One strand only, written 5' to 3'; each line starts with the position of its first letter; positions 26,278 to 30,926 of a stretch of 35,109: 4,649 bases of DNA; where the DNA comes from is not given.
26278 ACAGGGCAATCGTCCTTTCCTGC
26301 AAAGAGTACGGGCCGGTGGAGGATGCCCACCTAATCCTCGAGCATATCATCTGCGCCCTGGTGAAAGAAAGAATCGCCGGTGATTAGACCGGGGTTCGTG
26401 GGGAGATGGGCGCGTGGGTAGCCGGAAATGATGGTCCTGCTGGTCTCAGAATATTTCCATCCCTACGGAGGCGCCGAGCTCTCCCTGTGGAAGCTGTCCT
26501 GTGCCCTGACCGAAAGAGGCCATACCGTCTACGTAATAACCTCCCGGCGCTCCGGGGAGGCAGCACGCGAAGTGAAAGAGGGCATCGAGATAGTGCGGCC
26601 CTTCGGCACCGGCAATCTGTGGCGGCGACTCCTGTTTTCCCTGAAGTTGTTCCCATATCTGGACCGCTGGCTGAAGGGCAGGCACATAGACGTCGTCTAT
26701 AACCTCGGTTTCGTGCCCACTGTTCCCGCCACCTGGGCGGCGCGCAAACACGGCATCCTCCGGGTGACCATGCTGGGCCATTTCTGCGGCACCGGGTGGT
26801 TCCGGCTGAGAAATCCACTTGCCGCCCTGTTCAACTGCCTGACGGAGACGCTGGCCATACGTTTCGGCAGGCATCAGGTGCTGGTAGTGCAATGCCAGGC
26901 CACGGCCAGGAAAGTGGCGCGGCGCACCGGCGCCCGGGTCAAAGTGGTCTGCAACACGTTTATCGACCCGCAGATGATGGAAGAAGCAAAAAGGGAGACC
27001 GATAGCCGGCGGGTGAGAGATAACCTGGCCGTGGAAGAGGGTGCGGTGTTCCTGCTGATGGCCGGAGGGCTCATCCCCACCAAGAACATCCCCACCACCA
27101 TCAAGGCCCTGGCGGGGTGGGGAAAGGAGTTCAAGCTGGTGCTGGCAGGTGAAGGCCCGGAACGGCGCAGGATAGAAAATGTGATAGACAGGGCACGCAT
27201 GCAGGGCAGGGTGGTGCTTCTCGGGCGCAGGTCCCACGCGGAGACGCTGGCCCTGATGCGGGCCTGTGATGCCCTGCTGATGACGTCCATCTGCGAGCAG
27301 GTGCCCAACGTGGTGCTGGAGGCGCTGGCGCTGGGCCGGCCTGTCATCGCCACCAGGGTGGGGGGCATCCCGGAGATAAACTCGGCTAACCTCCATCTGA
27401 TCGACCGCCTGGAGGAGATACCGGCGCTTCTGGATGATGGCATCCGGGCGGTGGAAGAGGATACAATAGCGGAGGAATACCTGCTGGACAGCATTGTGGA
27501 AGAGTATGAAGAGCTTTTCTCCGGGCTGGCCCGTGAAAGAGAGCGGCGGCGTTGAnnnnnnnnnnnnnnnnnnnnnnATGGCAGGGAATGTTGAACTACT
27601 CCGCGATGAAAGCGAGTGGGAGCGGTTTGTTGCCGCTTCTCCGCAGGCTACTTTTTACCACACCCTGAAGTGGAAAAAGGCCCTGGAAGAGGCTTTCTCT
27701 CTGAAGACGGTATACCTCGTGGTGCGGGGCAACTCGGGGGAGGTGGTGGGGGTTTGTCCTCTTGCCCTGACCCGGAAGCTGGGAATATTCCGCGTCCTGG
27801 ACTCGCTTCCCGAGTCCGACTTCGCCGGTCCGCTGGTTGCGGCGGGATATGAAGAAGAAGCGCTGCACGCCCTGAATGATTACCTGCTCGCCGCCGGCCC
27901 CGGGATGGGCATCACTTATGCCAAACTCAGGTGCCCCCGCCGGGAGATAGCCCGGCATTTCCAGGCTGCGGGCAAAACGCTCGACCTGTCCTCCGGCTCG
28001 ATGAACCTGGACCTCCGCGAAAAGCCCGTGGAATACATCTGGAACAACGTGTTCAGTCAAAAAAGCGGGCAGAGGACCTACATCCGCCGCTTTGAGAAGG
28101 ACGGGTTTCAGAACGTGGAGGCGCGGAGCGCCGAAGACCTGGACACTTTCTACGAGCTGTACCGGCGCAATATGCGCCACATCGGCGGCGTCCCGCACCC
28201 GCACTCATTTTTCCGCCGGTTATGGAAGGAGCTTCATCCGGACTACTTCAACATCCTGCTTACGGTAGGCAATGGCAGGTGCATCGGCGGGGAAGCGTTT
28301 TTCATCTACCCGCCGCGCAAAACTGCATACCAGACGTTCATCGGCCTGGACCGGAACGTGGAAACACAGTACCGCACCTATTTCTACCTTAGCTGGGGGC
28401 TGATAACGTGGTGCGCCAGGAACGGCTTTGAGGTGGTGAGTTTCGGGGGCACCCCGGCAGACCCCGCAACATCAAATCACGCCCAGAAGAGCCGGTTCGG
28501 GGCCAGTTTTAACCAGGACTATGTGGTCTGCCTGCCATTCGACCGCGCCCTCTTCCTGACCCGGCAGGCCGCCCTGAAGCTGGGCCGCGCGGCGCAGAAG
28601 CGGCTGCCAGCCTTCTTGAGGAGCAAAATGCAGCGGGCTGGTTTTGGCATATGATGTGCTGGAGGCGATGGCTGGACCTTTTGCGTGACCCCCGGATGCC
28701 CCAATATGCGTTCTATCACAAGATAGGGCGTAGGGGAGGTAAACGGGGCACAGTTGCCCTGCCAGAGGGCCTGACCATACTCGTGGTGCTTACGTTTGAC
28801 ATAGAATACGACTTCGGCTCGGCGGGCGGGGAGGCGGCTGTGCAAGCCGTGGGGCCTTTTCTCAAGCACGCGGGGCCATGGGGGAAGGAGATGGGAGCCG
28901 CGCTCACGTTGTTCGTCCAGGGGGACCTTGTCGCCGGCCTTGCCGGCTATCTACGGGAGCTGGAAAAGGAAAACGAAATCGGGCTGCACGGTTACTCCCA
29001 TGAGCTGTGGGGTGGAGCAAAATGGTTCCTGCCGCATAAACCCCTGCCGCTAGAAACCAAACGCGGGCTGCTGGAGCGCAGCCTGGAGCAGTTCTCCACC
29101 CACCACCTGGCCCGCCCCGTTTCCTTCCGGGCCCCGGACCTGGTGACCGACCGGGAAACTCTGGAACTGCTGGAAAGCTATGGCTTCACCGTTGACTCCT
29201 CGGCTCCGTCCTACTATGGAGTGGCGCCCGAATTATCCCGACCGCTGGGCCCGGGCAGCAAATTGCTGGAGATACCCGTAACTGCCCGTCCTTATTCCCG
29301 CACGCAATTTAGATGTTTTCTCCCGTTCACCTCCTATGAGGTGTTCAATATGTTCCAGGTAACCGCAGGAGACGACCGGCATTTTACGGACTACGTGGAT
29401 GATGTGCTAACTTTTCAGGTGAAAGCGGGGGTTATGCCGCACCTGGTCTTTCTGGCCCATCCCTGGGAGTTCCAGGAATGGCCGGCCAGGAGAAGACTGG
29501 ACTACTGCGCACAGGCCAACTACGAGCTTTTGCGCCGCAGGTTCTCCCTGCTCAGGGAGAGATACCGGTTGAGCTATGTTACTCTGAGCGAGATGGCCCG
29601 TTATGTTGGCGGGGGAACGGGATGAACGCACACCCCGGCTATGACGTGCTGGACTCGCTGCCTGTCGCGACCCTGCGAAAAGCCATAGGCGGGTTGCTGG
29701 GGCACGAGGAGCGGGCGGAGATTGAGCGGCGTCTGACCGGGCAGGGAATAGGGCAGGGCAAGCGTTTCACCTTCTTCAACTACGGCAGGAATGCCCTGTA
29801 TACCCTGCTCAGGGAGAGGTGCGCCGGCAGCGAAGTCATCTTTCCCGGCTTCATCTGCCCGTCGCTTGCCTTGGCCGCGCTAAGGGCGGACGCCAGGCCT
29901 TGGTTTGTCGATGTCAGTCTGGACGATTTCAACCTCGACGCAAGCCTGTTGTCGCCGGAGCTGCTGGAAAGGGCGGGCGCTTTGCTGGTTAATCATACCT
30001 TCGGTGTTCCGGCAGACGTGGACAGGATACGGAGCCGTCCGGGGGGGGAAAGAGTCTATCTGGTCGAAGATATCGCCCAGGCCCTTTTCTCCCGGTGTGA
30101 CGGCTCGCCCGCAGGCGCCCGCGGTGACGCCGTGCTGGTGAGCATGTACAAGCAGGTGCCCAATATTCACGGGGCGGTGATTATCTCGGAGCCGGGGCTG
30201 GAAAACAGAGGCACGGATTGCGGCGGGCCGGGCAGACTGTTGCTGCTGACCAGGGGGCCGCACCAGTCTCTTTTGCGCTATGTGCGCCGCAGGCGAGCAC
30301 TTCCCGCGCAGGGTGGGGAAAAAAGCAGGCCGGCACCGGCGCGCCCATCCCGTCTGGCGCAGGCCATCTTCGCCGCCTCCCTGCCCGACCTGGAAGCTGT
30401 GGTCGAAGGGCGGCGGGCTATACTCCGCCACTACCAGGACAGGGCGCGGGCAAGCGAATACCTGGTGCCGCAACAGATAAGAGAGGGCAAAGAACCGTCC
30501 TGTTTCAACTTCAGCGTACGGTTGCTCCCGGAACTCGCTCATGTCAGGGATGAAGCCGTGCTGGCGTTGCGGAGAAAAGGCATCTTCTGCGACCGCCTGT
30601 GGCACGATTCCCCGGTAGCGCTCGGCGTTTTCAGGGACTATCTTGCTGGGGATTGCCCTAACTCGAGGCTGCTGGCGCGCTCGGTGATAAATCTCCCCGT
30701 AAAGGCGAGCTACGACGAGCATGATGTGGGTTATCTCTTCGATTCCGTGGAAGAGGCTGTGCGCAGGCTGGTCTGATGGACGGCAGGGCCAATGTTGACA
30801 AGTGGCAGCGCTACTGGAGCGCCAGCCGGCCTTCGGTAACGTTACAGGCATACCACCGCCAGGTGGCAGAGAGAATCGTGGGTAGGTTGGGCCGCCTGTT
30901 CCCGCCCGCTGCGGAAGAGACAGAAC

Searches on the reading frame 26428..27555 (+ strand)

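Call 17: search_protein_families(library=pfam, proteins=[window:26428-27555:+], max_evalue=0.001)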
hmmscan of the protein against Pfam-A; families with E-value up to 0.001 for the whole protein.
window:26428-27555:+ (375 aa): 5 families
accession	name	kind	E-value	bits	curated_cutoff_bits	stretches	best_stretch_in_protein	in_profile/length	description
PF00534.26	Glycos_transf_1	-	8.5e-23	81.2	26.4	1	195-322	4-135/172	Glycosyl transferases group 1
PF13692.12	Glyco_trans_1_4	-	1e-19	71.6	27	1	209-318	4-115/142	Glycosyl transferases group 1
PF13439.12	Glyco_transf_4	-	4.3e-15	56.6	28.5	1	13-176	1-164/170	Glycosyltransferase Family 4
PF13579.12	Glyco_trans_4_4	-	4.8e-10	40.4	29.7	1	14-176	1-157/158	Glycosyl transferase 4-like domain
PF20706.3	GT4-conflict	-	2.1e-05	24.1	26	0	203-314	194-316/385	Family 4 Glycosyltransferase in conflict systems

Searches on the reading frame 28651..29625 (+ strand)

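Call 17: search_protein_families(library=pfam, proteins=[window:28651-29625:+], max_evalue=0.001)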
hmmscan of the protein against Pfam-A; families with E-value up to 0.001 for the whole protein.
window:28651-29625:+ (324 aa): 2 families
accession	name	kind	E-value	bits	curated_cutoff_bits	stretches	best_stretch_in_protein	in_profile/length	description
PF01522.26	Polysacc_deac_1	-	5.7e-06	26.7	23.1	1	45-180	9-122/124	Polysaccharide deacetylase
PF10096.14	DUF2334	-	6.5e-05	23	26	1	99-184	57-145/203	Uncharacterized protein conserved in bacteria (DUF2334)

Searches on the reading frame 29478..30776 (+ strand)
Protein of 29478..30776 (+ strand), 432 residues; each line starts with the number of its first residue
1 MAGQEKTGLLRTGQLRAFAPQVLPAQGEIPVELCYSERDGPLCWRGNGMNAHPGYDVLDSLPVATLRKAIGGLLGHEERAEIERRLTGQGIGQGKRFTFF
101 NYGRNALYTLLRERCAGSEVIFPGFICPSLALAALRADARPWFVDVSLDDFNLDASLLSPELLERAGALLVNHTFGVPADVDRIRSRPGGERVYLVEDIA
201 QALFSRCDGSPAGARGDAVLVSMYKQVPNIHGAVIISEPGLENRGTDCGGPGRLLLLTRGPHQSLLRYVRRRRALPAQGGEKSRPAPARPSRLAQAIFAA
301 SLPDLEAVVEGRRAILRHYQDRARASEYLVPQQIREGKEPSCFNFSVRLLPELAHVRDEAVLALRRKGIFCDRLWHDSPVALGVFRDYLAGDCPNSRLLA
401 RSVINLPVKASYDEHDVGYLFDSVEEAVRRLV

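Call 17: search_protein_families(library=pfam, proteins=[window:29478-30776:+], max_evalue=0.001)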
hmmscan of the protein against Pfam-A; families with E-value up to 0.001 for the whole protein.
window:29478-30776:+ (432 aa): 1 family
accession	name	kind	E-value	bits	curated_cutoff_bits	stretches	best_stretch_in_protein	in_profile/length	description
PF01041.23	DegT_DnrJ_EryC1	-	1.2e-25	91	19.8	2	104-224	49-171/360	DegT/DnrJ/EryC1/StrS aminotransferase family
